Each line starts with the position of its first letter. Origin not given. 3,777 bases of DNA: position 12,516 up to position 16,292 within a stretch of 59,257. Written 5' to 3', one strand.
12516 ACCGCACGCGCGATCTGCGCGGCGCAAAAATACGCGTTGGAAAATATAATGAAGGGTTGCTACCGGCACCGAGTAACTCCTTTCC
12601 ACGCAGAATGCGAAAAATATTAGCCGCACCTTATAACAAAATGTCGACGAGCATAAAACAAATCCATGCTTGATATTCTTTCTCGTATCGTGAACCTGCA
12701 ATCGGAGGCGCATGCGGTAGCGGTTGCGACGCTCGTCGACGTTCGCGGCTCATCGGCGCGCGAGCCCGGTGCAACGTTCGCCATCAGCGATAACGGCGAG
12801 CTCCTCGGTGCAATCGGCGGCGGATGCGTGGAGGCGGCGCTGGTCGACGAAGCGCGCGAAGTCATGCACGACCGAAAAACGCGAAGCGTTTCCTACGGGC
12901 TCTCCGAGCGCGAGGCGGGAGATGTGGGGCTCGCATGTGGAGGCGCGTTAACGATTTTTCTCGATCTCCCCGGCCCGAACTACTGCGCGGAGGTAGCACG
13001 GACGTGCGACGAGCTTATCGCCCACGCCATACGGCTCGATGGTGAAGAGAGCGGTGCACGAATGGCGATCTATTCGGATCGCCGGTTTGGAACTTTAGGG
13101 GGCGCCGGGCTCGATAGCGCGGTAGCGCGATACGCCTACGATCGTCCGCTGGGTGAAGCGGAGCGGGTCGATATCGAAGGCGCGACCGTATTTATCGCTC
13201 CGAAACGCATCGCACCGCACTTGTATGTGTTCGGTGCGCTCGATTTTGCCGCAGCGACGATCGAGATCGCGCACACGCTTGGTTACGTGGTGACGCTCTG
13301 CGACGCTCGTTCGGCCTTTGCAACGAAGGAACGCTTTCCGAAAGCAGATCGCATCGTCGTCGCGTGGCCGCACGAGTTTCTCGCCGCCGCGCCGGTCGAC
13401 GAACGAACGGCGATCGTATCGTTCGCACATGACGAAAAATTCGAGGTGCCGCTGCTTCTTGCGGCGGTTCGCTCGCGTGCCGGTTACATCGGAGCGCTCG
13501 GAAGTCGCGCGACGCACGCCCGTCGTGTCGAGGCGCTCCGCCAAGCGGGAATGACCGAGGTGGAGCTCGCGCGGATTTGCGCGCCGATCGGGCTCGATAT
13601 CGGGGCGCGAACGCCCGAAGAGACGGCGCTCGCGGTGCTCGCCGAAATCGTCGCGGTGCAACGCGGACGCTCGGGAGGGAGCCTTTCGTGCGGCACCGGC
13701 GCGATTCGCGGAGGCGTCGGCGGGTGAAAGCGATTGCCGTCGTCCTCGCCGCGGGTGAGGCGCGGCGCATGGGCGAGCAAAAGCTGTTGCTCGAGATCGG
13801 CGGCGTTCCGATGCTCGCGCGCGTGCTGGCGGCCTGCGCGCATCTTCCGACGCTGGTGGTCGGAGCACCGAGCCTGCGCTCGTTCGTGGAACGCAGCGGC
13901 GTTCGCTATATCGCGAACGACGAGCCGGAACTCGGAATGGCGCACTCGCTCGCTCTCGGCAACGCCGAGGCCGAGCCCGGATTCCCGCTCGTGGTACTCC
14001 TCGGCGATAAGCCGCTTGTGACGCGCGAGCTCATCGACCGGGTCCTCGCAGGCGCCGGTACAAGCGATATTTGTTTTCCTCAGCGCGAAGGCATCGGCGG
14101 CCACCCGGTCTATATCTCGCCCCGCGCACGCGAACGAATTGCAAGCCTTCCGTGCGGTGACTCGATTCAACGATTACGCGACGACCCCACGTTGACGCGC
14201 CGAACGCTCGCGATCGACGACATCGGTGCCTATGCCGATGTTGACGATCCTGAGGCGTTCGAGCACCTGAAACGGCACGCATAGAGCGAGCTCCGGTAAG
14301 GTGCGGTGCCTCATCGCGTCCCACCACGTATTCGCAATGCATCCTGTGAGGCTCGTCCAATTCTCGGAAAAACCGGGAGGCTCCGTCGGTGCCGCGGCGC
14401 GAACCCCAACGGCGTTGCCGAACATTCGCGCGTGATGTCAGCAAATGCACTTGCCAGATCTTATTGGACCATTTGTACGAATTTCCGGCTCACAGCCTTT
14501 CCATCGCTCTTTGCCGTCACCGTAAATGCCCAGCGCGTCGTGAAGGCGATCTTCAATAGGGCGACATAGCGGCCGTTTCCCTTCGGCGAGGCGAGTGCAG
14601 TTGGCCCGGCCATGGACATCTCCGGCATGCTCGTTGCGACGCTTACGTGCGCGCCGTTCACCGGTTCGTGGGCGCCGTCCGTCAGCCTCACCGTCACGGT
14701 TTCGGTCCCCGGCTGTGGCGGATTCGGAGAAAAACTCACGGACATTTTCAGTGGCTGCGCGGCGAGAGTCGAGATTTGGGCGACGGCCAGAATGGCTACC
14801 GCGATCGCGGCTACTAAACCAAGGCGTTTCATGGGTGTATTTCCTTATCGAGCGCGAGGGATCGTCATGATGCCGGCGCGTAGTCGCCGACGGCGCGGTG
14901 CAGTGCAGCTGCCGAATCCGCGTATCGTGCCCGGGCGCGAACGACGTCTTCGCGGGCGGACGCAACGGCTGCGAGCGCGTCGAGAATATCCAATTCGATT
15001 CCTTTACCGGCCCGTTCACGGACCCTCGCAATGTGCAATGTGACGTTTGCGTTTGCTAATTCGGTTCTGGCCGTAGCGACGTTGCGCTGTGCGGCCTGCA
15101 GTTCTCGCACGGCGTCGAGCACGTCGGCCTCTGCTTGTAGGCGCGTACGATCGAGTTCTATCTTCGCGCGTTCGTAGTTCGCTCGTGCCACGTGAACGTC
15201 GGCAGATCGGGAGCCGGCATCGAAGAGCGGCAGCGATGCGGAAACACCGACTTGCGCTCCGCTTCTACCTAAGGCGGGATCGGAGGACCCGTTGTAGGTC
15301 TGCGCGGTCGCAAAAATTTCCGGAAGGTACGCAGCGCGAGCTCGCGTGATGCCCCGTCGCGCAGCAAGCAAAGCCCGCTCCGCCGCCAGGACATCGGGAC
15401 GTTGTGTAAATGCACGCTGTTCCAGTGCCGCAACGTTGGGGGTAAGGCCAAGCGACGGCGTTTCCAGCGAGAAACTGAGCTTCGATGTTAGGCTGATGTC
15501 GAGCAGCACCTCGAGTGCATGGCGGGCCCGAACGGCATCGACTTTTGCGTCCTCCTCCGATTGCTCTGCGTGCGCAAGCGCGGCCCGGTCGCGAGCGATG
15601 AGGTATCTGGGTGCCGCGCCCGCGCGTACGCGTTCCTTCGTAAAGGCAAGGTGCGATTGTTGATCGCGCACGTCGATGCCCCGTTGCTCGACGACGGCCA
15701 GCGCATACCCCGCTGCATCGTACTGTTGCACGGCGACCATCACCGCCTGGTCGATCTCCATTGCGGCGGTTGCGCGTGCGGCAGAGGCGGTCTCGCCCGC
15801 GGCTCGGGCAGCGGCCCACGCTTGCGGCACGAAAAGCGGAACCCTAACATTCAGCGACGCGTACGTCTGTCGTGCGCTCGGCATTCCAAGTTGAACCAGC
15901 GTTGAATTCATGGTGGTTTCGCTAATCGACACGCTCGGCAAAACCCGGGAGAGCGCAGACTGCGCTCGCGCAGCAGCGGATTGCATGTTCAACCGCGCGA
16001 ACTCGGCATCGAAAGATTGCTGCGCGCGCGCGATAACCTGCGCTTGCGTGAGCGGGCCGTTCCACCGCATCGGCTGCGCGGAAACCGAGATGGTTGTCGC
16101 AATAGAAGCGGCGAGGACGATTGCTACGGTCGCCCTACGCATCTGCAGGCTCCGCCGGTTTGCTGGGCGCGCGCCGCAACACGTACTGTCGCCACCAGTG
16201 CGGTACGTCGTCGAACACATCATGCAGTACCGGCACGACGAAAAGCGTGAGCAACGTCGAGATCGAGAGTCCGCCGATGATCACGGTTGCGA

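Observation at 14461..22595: BlaI/BlaR1-type signalling pair fused into a six-gene RND efflux operon with duplicated Met-motif YtkA/FixH-like domains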

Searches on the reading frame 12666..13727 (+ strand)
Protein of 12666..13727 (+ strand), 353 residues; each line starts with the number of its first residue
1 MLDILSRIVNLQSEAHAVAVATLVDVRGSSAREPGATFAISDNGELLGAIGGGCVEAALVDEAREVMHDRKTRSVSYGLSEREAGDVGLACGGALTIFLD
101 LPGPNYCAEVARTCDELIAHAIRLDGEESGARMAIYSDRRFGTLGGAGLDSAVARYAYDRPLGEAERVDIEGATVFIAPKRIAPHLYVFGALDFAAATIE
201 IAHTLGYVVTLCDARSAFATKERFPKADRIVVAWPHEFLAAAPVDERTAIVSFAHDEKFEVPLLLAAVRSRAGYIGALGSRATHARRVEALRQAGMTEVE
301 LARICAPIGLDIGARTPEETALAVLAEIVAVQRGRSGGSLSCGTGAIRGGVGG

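Call 66: search_protein_families(library=pfam, proteins=[window:12666-13727:+], max_evalue=0.01)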
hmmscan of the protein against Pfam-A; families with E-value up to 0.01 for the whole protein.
window:12666-13727:+ (353 aa): 2 families
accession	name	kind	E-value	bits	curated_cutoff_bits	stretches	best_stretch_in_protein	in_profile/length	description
PF13478.12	XdhC_C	-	8.8e-39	133.3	29.7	1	186-328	1-125/125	XdhC Rossmann domain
PF02625.21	XdhC_CoxI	-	3.5e-23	81.7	24.3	2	13-78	3-68/68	XdhC and CoxI family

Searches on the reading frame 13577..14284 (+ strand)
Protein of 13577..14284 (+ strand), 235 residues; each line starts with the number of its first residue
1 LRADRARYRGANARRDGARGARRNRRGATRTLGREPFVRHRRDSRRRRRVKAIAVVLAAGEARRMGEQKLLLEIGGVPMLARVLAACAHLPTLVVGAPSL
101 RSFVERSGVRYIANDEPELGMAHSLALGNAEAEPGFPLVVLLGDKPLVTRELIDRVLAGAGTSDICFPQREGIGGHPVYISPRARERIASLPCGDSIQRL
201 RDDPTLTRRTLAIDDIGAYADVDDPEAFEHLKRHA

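Call 66: search_protein_families(library=pfam, proteins=[window:13577-14284:+], max_evalue=0.01)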
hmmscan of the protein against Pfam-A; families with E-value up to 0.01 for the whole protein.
window:13577-14284:+ (235 aa): 1 family
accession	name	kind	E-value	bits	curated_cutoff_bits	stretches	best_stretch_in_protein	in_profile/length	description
PF12804.13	NTP_transf_3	-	2e-31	109.8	27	1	54-199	1-152/160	MobA-like NTP transferase domain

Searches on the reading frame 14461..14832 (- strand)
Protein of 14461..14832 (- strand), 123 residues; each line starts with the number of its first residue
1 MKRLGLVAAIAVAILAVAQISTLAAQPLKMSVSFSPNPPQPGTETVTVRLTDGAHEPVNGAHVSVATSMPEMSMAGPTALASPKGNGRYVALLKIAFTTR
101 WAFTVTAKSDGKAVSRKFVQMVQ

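Call 3: search_protein_families(library=pfam, proteins=[window:14461-14832:-], max_evalue=0.1)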
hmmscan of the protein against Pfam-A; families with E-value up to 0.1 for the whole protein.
window:14461-14832:- (123 aa): 5 families
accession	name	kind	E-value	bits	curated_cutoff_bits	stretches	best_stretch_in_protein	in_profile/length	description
PF13115.11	YtkA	-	1e-08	36.1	25.9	1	24-105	3-84/85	YtkA-like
PF05751.16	FixH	-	1.2e-05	25.7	23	1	24-114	58-143/150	FixH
PF09134.16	Invasin_D3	-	3.2e-05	24.8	33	1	43-119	21-93/98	Invasin, domain 3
PF02369.22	Big_1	-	0.00064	20.2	34.9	1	43-115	18-86/93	Bacterial Ig-like domain (group 1)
PF17963.7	Big_9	-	0.066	14.5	23.6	0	30-55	54-79/89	Bacterial Ig domain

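Call 4: search_protein_families(library=ncbifam, proteins=[window:14461-14832:-], max_evalue=0.1)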
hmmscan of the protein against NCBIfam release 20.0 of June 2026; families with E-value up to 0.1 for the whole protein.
window:14461-14832:- (123 aa): 0 families

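Call 16: search_solved_structures(query=window:14461-14832:-, max_evalue=10, show_alignments=3)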
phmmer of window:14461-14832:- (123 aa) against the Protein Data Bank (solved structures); distinct sequences matched with E-value up to 10: 7.
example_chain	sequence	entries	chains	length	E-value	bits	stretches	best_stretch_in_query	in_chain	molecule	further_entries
1lb4_A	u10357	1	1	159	0.31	14.4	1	33-95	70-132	TNF receptor-associated factor 6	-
1lb5_A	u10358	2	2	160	0.31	14.4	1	33-95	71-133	TNF receptor-associated factor 6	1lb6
5zuj_A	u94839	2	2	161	0.32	14.4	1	33-95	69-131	TNF receptor-associated factor 6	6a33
4z8m_A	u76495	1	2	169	0.35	14.2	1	33-95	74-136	TNF receptor-associated factor 6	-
1w1o_A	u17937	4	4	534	0.53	13.6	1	45-113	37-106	CYTOKININ DEHYDROGENASE 1 | CYTOKININ DEHYDROGENASE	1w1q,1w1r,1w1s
7ueg_A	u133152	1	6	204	0.73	13.2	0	6-51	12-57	Pilin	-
2a62_A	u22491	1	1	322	0.95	12.8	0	31-78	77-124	Cadherin-8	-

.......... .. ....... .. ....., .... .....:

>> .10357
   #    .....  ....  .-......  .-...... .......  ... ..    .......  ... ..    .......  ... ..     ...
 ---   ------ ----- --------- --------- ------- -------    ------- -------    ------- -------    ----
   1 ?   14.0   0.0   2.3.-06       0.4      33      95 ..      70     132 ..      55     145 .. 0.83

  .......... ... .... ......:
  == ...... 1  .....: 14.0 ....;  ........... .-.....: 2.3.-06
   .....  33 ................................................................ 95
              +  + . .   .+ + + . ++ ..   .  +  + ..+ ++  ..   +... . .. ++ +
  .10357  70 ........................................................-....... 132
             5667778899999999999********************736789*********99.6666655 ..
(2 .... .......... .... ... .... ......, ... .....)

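Call 40: find_homologous_proteins(query=window:14461-14832:-)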
Query window:14461-14832:- (123 aa): 9 proteins with E <= 0.001 among 32 candidates.
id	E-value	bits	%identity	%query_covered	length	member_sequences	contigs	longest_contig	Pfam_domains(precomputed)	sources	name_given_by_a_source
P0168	9.2e-71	253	100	100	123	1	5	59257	PF05751.17,PF13115.12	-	-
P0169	9.9e-59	214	87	100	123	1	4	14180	PF05751.17,PF13115.12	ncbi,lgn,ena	-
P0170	9.0e-45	169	68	100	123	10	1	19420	PF13115.12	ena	-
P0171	2.1e-44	168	72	79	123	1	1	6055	PF13115.12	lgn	-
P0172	4.4e-44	167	69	100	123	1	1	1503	PF13115.12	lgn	-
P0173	5.6e-44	166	69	96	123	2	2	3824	PF05751.17,PF13115.12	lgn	-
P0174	1.1e-42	162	66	100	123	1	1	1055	PF13115.12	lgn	-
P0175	1.4e-42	162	66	100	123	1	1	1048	PF13115.12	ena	-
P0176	1.2e-41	159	64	100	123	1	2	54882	PF13115.12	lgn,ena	-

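Call 59: predict_structure(alignment_id=A4)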
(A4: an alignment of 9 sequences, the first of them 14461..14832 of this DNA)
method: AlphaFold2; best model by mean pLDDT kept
length: 123 residues; sequences in the alignment: 9
mean_pLDDT: 74.6   pTM: 0.65
mean pLDDT of the five models: 74.6, 53.7, 53.5, 51.1, 41.7
residues with pLDDT >= 90: 18; 70-90: 63; 50-70: 30; < 50: 12
segments of 3 or more residues with pLDDT < 50: 14-24
pLDDT, mean of each block of 10 residues (from residue 1): 52 46 61 82 86 76 84 74 92 76 86 84 59
secondary structure, 60 per line:
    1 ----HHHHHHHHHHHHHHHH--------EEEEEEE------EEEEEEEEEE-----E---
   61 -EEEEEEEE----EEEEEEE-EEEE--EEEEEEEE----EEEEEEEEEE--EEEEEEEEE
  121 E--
elements in order: H5-20 E29-35 E42-51 E62-69 E74-80 E82-85 E88-95 E100-109 E112-121

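Call 62: fold_search(model_id=the predicted structure, library=pdb)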
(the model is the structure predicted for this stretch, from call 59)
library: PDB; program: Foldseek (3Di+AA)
matches with E <= 10: 1868; with E <= 0.001: 5
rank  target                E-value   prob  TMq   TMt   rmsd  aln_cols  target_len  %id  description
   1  9ll2_A                7.6e-05  1.00  0.60  0.68   2.9        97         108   26  Crystal structure of the Helicobacter pylori copper resistance determinant CrdA in the apo form (released 2025-11-19)
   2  9ll4_A                1.0e-04  1.00  0.61  0.69   3.1        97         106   26  Crystal structure of the Helicobacter pylori copper resistance determinant CrdA in complex with silver ions in space g (released 2025-11-19)
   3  4u2z_A                4.6e-04  1.00  0.47  0.11   4.0        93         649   18  X-ray crystal structure of an Sco GlgEI-V279S/1,2,2-trifluromaltose complex (released 2015-07-22)
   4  5lgw_A                6.6e-04  1.00  0.46  0.10   4.0        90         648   18  GlgE isoform 1 from Streptomyces coelicolor D394A mutant co-crystallised with maltodextrin (released 2016-08-17)
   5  3zss_A                8.6e-04  1.00  0.43  0.10   3.9        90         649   19  Apo form of GlgE isoform 1 from Streptomyces coelicolor (released 2011-09-14)
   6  4cn4_A                1.1e-03  1.00  0.45  0.10   3.9        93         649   19  GlgE isoform 1 from Streptomyces coelicolor E423A mutant with 2-deoxy- 2-fluoro-beta-maltosyl modification (released 2014-05-21)
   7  4cn1_A                1.4e-03  1.00  0.45  0.10   4.6        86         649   17  GlgE isoform 1 from Streptomyces coelicolor D394A mutant with maltose- 1-phosphate bound (released 2014-05-21)
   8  5vt4_C                1.5e-03  1.00  0.44  0.10   4.7        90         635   18  Sco GlgEI-V279S in complex with a pyrolidene-based methyl-phosphonate compound (released 2017-06-07)
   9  6rpt_A                1.6e-03  1.00  0.58  0.62   3.8       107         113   14  Structure of tick complement inhibitor CirpT1 complexed with macroglobubulin domain 4 of human complement C5 (released 2020-01-08)
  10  6rpt_C                2.2e-03  1.00  0.58  0.63   3.8       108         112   14  Structure of tick complement inhibitor CirpT1 complexed with macroglobubulin domain 4 of human complement C5 (released 2020-01-08)
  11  5vt4_A                2.5e-03  1.00  0.44  0.10   4.7        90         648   18  Sco GlgEI-V279S in complex with a pyrolidene-based methyl-phosphonate compound (released 2017-06-07)
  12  3tp4_B                2.7e-03  1.00  0.54  0.16   3.7        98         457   15  Crystal Structure of engineered protein at the resolution 1.98A, Northeast Structural Genomics Consortium Target OR128 (released 2011-10-05)
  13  7os2_B                3.4e-03  1.00  0.44  0.05   5.3       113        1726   10  Cryo-EM structure of Brr2 in complex with Jab1/MPN and C9ORF78 (released 2022-02-23)
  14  9g6b_C                4.6e-03  1.00  0.44  0.35   4.9        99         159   12  cbb3-2 NOH complex (released 2026-01-28)
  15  5m52_A                4.9e-03  1.00  0.54  0.05   4.9       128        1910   12  Crystal structure of yeast Brr2 full-lenght in complex with Prp8 Jab1 domain (released 2016-12-07)
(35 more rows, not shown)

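Call 64: search_solved_structures(query=A4, max_evalue=10, show_alignments=3)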
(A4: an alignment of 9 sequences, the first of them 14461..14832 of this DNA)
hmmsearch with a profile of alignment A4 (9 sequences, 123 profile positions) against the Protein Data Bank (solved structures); distinct sequences matched with E-value up to 10: 4.
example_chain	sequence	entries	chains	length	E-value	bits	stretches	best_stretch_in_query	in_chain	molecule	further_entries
9ll2_A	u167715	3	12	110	0.11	15.6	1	22-116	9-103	Copper resistance protein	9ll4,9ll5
6qdv_h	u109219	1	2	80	0.8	12.7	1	43-75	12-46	Small nuclear ribonucleoprotein Sm D1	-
5xjq_A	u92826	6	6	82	0.85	12.7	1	43-75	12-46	Small nuclear ribonucleoprotein Sm D1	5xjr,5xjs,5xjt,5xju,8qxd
4pjo_C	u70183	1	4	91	0.91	12.6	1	42-75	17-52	Small nuclear ribonucleoprotein Sm D1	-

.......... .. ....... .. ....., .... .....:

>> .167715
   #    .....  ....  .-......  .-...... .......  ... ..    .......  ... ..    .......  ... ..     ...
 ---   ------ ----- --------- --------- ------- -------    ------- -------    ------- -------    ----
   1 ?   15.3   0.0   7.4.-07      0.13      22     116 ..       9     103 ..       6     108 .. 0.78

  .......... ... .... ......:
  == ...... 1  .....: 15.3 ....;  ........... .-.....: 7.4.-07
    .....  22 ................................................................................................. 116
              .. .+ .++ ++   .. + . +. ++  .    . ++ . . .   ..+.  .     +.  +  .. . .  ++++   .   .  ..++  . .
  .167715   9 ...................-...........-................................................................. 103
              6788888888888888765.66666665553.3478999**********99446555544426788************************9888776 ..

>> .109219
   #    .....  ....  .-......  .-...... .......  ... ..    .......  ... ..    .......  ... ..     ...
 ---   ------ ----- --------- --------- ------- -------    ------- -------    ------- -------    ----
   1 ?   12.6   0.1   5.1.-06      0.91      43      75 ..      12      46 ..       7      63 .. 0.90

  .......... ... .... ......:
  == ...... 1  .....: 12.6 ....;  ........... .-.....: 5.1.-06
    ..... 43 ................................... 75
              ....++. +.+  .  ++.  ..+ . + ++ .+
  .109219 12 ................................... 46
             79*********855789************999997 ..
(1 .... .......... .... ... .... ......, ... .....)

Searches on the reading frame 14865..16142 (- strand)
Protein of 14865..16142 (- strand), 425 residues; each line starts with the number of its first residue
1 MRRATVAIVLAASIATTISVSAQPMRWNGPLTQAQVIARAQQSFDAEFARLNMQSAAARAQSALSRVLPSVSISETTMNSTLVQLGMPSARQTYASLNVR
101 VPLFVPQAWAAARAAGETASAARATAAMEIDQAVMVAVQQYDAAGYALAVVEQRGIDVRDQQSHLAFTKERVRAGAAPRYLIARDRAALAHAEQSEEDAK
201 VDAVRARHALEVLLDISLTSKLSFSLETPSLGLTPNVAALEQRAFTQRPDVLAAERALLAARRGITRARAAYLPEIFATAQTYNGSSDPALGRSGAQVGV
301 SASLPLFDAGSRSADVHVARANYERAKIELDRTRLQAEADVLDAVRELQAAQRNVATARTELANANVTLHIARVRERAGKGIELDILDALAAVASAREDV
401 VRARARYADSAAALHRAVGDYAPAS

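Call 3: search_protein_families(library=pfam, proteins=[window:14865-16142:-], max_evalue=0.1)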
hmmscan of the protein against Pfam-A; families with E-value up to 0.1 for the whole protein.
window:14865-16142:- (425 aa): 1 family
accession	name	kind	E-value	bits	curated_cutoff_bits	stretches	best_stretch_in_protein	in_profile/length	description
PF02321.23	OEP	-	1.9e-34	119.5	22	2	239-419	3-187/187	Outer membrane efflux protein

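Call 4: search_protein_families(library=ncbifam, proteins=[window:14865-16142:-], max_evalue=0.1)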
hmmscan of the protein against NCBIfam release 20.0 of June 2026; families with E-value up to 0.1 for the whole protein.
window:14865-16142:- (425 aa): 9 families
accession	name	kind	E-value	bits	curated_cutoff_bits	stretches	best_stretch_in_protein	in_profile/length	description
TIGR01845.1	outer_NodT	subfamily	1.3e-29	103.4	210.05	1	30-419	57-458/460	efflux transporter outer membrane subunit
TIGR01844.1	type_I_sec_TolC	subfamily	4.8e-23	81.8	225.15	1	49-420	22-399/414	TolC family outer membrane protein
NF033143.1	efflux_OM_AdeK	equivalog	2e-11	43.3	900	1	44-400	76-440/480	multidrug efflux RND transporter AdeIJK outer membrane channel subunit AdeK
NF007347.1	PRK09837.1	subfamily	1e-08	34.6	598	1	139-402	172-439/461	Cu(I)/Ag(I) efflux RND transporter outer membrane protein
NF033142.1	efflux_OM_AdeC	exception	4.6e-08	32.1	975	1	158-400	193-440/465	multidrug efflux RND transporter AdeABC outer membrane channel subunit AdeC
NF047721.1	ToxDrgExpTdeA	equivalog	7.2e-07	28.5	550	1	49-421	76-452/455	toxin/drug exporter TdeA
NF007002.0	PRK09465.1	equivalog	4.9e-06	25.3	495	1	49-420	43-425/460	outer membrane channel protein TolC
NF052390.1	efflux_OMP_AbuO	equivalog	0.00038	19.3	700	1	268-420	276-432/447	multidrug efflux outer membrane protein AbuO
NF058560.1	FblAmlydTptrFapF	equivalog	0.034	13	700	1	114-180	13-79/420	fibril amyloid transporter FapF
